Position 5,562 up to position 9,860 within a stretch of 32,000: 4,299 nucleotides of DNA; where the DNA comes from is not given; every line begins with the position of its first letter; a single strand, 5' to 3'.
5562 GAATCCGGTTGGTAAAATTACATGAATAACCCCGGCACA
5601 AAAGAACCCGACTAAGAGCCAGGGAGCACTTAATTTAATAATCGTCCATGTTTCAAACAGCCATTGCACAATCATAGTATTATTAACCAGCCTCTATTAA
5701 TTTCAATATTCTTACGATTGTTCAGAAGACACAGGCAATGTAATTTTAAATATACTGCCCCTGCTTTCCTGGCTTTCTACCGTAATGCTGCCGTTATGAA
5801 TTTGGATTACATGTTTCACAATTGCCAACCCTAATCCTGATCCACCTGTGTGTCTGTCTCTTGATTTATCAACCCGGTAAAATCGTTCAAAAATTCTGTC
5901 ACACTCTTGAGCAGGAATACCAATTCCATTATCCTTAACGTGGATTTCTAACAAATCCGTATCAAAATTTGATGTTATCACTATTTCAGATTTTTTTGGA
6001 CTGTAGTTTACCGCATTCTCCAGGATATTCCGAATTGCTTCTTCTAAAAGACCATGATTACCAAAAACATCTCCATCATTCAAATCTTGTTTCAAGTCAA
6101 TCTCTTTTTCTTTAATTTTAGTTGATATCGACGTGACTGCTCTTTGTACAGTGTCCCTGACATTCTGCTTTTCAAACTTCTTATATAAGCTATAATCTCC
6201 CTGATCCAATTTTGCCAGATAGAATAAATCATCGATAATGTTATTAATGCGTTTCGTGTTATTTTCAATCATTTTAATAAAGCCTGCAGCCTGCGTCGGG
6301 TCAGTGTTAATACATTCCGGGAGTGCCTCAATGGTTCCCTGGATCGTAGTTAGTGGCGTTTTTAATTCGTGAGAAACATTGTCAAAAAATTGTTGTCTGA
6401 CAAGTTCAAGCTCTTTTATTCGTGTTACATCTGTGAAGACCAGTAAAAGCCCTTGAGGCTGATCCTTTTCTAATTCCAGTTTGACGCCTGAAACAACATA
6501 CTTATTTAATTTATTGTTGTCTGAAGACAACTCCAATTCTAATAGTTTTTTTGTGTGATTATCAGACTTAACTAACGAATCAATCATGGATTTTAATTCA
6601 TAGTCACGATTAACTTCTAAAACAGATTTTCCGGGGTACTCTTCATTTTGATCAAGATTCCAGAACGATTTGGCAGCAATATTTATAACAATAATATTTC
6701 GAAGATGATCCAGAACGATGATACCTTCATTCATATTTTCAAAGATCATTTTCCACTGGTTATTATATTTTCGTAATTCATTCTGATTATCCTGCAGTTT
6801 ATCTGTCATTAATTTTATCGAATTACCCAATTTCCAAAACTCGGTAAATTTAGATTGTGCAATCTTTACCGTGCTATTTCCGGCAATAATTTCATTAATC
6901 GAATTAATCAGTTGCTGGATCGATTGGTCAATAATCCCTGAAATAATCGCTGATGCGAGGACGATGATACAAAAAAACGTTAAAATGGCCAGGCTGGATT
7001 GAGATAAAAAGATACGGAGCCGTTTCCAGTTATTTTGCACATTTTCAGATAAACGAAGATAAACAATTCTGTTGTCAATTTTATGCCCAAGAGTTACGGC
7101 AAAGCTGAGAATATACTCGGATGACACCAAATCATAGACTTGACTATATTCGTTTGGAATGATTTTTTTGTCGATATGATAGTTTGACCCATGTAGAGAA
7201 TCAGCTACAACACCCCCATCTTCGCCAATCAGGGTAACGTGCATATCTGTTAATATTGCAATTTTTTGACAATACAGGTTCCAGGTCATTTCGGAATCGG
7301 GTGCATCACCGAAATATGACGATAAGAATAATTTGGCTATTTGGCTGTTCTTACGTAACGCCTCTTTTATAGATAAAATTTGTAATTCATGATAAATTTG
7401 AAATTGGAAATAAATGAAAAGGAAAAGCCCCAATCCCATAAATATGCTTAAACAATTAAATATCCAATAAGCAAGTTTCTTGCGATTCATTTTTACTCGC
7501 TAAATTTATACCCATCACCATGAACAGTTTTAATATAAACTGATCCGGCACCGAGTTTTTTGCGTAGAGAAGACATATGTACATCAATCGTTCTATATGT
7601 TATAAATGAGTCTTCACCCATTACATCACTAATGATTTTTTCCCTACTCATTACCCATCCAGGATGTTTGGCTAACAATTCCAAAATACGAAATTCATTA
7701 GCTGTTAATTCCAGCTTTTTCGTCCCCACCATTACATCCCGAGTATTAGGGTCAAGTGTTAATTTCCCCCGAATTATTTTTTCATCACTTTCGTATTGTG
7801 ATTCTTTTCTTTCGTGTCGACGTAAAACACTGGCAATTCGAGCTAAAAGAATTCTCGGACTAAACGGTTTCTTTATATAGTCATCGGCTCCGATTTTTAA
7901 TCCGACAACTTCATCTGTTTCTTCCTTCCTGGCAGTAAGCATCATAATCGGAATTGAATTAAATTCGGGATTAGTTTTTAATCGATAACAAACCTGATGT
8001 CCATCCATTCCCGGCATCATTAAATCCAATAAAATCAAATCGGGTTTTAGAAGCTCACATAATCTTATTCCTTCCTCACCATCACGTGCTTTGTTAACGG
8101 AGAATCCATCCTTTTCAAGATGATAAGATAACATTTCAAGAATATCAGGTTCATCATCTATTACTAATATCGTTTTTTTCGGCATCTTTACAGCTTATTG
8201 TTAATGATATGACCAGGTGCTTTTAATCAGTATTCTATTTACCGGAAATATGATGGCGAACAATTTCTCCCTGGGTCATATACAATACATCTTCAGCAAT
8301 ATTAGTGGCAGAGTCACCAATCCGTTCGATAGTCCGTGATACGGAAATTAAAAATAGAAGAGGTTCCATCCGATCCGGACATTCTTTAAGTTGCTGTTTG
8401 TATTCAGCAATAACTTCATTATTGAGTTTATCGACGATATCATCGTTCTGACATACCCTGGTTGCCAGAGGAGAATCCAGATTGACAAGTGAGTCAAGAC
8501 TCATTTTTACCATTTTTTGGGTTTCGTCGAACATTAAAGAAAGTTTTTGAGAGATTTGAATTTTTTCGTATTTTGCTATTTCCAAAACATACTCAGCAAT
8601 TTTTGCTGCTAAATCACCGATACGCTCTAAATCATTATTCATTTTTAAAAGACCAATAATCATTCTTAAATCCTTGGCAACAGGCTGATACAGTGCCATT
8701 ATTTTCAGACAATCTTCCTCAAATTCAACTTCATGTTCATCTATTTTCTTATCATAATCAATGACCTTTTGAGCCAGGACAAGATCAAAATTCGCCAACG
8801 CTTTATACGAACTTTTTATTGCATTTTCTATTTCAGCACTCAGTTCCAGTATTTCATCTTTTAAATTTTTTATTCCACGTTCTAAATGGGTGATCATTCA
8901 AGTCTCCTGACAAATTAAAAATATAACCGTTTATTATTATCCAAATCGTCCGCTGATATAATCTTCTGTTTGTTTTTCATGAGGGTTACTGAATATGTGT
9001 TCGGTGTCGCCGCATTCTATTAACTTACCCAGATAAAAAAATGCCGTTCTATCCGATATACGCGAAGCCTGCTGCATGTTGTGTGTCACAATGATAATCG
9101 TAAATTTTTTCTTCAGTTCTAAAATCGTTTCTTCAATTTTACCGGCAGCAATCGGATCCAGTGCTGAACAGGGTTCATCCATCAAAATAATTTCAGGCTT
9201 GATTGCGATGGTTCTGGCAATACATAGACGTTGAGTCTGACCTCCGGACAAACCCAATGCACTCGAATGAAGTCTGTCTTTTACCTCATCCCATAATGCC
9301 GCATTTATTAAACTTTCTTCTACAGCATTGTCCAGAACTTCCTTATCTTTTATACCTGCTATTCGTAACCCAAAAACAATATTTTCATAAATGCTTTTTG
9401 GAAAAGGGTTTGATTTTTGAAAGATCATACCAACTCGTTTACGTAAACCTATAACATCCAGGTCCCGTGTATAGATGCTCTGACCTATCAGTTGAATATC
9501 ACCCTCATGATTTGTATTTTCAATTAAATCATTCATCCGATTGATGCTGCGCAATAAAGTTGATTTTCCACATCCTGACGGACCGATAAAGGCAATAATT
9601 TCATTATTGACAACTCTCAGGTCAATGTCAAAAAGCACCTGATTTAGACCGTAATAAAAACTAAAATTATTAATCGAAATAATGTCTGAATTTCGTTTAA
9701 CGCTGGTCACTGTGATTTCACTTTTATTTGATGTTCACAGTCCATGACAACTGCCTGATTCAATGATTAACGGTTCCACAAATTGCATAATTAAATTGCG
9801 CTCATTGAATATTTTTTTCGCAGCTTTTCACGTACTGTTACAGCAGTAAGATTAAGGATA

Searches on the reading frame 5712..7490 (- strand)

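Call 12: search_protein_families(library=pfam, proteins=[window:5712-7490:-], max_evalue=0.001)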
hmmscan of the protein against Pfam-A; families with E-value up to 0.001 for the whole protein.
window:5712-7490:- (592 aa): 5 families
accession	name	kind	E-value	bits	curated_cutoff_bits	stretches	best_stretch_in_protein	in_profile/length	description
PF02518.31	HATPase_c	-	6.9e-29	101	26.4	1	481-587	5-109/111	Histidine kinase-, DNA gyrase B-, and HSP90-like ATPase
PF00512.31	HisKA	-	5.1e-17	62.1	26.9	1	365-431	2-66/66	His Kinase A (phospho-acceptor) domain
PF00989.32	PAS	-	2.7e-05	24.6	22.6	1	246-354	3-112/113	PAS fold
PF12860.13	PAS_7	-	0.00021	21.8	27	1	250-361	1-113/115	PAS fold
PF13589.12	HATPase_c_3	-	0.0003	21.3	25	1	482-556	3-78/137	Histidine kinase-, DNA gyrase B-, and HSP90-like ATPase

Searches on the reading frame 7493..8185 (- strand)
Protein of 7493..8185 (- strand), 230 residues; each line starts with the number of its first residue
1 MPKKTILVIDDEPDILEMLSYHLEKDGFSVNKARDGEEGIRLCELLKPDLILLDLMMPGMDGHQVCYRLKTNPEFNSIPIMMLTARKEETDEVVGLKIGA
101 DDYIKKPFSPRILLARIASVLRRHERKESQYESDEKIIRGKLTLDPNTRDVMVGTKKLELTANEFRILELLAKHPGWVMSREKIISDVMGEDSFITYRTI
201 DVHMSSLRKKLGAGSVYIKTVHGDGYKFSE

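Call 12: search_protein_families(library=pfam, proteins=[window:7493-8185:-], max_evalue=0.001)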
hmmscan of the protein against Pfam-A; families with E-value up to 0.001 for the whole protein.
window:7493-8185:- (230 aa): 2 families
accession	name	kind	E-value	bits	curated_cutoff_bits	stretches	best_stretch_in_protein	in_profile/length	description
PF00072.30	Response_reg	-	1.1e-30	106.4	30.2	1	6-117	1-110/111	Response regulator receiver domain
PF00486.34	Trans_reg_C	-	1.5e-24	86.3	26.2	1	156-228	2-77/77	Transcriptional regulatory protein, C terminal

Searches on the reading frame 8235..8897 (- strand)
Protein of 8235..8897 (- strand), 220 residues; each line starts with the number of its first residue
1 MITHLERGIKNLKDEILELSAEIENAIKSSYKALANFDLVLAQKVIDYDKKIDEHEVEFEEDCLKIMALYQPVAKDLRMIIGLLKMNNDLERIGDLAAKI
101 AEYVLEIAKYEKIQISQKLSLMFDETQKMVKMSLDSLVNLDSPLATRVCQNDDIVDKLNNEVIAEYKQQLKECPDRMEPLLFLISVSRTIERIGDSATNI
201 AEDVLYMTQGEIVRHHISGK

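Call 12: search_protein_families(library=pfam, proteins=[window:8235-8897:-], max_evalue=0.001)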
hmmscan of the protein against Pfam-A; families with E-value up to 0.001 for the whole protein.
window:8235-8897:- (220 aa): 1 family
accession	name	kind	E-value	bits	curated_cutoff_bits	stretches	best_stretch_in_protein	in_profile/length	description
PF01895.24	PhoU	-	1.5e-43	147.5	23.5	2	16-104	1-89/89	PhoU domain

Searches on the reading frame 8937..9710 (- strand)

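Call 13: search_protein_families(library=pfam, proteins=[window:8937-9710:-], max_evalue=0.001)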
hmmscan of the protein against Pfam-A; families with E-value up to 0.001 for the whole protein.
window:8937-9710:- (257 aa): 7 families
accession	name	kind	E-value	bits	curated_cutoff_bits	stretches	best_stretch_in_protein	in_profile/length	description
PF00005.33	ABC_tran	-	1e-27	97.8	25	1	28-181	3-136/137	ABC transporter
PF13304.12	AAA_21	-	1.4e-07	32.4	27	0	38-70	1-36/304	AAA domain, putative AbiEii toxin, Type IV TA system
PF02463.25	SMC_N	-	4.4e-07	30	40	1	35-218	23-205/220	RecF/RecN/SMC N terminal domain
PF13401.12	AAA_22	-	0.00035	21.3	27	1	37-136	6-81/130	AAA domain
PF13476.12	AAA_23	-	0.00037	21.6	27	1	11-56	2-39/201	AAA domain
PF03193.22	RsgA_GTPase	-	0.00039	20.7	30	1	33-60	103-130/174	RsgA GTPase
PF00931.28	NB-ARC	-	0.00056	19.7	23.5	1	35-74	17-55/248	NB-ARC domain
